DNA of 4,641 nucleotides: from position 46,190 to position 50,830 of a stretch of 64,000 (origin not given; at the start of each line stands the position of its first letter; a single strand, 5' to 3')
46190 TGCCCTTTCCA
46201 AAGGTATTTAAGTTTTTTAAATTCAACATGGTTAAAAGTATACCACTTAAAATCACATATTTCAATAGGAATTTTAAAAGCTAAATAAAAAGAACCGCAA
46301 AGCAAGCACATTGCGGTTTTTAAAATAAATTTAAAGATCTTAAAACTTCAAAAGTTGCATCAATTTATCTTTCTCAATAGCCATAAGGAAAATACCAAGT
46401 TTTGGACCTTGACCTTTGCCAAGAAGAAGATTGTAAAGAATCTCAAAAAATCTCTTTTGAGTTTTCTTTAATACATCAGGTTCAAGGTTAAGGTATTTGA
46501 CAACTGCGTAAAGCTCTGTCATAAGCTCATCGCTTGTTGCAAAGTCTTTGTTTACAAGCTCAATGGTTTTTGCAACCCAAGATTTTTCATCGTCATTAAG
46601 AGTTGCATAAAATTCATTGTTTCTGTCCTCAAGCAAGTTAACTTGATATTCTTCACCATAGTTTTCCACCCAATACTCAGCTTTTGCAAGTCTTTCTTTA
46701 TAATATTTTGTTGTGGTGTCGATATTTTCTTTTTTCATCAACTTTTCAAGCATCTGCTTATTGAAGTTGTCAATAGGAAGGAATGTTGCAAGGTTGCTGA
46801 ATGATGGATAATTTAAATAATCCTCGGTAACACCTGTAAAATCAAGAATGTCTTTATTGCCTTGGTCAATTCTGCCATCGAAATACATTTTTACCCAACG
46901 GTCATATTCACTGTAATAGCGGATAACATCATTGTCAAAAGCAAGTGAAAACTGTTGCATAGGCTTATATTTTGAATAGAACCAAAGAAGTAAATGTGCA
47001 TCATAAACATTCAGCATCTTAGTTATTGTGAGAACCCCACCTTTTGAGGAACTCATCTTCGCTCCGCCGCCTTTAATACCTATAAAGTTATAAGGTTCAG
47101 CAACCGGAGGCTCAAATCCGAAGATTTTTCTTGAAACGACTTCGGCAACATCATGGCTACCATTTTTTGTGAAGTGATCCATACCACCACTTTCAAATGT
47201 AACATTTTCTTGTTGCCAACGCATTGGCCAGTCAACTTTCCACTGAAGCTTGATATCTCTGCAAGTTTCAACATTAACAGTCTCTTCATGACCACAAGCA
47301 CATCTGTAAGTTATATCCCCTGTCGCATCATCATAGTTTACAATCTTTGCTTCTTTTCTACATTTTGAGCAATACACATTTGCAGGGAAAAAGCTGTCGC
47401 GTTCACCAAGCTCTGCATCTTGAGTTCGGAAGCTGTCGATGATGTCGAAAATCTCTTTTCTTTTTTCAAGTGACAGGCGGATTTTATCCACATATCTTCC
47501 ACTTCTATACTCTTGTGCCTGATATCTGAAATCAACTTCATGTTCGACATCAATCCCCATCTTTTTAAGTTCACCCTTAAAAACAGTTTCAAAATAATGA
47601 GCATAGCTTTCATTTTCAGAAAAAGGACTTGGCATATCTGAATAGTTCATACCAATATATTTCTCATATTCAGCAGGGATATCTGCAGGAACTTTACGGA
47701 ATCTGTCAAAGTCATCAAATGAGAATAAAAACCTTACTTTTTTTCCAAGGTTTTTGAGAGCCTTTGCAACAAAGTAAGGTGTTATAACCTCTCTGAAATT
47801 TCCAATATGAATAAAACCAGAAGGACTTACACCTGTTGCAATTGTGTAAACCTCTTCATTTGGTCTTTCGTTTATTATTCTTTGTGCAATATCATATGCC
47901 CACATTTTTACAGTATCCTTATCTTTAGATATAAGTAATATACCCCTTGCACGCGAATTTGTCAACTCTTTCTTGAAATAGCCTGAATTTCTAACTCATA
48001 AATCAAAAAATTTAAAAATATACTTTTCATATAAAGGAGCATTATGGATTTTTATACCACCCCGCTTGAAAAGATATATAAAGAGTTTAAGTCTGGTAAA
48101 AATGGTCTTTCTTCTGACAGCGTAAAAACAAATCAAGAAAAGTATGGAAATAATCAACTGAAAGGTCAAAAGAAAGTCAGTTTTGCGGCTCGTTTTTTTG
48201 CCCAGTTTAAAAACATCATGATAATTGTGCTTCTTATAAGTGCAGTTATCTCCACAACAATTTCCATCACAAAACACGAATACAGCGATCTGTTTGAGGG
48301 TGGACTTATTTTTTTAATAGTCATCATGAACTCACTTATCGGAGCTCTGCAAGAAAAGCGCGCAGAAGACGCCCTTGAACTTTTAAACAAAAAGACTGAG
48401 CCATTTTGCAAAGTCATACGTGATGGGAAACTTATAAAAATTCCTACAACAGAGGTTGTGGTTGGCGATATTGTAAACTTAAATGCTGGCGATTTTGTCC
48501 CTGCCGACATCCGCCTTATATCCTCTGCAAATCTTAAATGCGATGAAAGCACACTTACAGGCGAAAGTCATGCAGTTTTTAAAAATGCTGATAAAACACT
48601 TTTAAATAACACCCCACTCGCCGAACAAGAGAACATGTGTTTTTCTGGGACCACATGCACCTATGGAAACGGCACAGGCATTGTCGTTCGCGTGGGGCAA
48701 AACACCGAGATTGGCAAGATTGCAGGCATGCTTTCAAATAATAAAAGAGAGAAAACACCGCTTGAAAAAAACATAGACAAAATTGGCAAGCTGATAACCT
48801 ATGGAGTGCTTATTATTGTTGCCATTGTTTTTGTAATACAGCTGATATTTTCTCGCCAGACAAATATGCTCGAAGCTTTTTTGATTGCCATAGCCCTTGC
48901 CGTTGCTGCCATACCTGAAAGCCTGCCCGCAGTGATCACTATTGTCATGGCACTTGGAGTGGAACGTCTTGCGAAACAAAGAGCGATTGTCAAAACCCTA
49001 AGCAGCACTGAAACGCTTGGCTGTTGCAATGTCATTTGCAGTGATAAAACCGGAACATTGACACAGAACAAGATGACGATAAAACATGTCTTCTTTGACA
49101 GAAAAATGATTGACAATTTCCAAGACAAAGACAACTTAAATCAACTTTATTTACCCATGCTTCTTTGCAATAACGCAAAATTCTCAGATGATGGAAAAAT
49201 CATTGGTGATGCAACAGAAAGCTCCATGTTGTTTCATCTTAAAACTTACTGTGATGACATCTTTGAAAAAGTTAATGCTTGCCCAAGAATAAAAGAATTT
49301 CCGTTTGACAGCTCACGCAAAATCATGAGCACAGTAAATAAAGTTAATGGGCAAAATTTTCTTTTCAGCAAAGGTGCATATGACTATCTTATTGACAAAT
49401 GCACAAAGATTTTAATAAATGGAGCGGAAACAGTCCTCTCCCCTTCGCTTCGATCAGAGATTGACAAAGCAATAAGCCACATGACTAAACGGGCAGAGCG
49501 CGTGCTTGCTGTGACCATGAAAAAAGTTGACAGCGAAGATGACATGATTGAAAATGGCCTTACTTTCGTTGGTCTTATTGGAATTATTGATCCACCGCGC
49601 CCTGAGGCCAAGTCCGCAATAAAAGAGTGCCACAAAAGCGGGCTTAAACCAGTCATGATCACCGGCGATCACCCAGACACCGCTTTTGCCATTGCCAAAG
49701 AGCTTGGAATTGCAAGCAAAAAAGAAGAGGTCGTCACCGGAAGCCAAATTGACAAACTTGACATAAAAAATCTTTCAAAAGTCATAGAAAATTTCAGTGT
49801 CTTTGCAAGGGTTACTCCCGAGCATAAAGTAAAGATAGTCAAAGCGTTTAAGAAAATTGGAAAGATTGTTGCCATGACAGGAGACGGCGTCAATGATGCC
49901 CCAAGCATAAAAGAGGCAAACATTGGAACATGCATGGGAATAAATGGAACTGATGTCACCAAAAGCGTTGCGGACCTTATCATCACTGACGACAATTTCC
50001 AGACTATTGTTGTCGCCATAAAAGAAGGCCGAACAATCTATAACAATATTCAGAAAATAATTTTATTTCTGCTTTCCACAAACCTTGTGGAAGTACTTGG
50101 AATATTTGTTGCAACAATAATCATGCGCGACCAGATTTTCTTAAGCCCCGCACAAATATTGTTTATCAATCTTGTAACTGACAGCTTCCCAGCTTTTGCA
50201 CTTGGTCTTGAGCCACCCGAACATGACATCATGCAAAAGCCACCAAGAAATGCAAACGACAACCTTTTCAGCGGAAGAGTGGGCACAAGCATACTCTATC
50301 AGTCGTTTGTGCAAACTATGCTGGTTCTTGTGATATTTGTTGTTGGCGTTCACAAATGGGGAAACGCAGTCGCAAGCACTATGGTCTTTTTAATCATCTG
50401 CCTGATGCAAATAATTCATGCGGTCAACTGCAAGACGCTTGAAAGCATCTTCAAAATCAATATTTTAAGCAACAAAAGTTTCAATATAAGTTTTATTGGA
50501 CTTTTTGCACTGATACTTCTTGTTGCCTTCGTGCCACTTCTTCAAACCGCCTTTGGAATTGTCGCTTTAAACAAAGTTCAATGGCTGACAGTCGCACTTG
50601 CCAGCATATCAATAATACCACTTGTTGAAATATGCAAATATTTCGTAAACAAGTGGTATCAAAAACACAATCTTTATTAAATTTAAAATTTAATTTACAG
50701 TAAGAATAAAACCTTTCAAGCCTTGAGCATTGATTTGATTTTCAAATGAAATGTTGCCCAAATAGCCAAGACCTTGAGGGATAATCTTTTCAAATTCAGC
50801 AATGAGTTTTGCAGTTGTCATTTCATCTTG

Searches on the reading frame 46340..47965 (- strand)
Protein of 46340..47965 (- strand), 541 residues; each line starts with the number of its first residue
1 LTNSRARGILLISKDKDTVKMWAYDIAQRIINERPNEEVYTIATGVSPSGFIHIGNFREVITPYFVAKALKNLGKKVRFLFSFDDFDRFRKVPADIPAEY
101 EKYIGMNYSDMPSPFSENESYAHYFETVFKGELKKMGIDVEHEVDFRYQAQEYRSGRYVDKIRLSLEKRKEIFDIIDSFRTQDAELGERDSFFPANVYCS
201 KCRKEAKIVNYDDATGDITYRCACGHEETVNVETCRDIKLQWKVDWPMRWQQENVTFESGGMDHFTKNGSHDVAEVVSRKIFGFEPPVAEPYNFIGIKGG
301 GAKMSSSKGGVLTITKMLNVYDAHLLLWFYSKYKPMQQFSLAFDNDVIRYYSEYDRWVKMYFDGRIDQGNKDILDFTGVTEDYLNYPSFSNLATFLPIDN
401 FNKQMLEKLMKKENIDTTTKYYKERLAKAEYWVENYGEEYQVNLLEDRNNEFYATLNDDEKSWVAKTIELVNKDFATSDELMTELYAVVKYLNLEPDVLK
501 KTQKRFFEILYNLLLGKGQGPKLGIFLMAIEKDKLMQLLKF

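Call 79: search_protein_families(library=pfam, proteins=[window:46340-47965:-], max_evalue=0.00001)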
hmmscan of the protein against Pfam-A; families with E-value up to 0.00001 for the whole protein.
window:46340-47965:- (541 aa): 1 family
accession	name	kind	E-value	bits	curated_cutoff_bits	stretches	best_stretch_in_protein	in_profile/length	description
PF01921.24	tRNA-synt_1f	-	3.2e-107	359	27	1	21-363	2-341/360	tRNA synthetases class I (K)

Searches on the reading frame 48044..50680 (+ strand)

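Call 10: search_protein_families(library=pfam, proteins=[window:48044-50680:+])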
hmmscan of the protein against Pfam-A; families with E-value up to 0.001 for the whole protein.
window:48044-50680:+ (878 aa): 6 families
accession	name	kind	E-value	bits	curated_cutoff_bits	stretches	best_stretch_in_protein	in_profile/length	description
PF00122.25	E1-E2_ATPase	-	3.3e-53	180.3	28.1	1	118-312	3-181/181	E1-E2 ATPase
PF00689.26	Cation_ATPase_C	-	7.7e-47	159.7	27.3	1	699-867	3-175/175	Cation transporting ATPase, C-terminus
PF00702.32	Hydrolase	-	9.6e-20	72.2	26.4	1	330-626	3-191/191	haloacid dehalogenase-like hydrolase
PF00690.31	Cation_ATPase_N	-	1.1e-18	67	20.4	1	4-70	2-69/69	Cation transporter/ATPase, N-terminus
PF13246.12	Cation_ATPase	-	1.1e-17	64.3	21.7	1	374-456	2-91/91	Cation transport ATPase (P-type)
PF08282.18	Hydrolase_3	-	6e-05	23.3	20.9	0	609-656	206-252/255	haloacid dehalogenase-like hydrolase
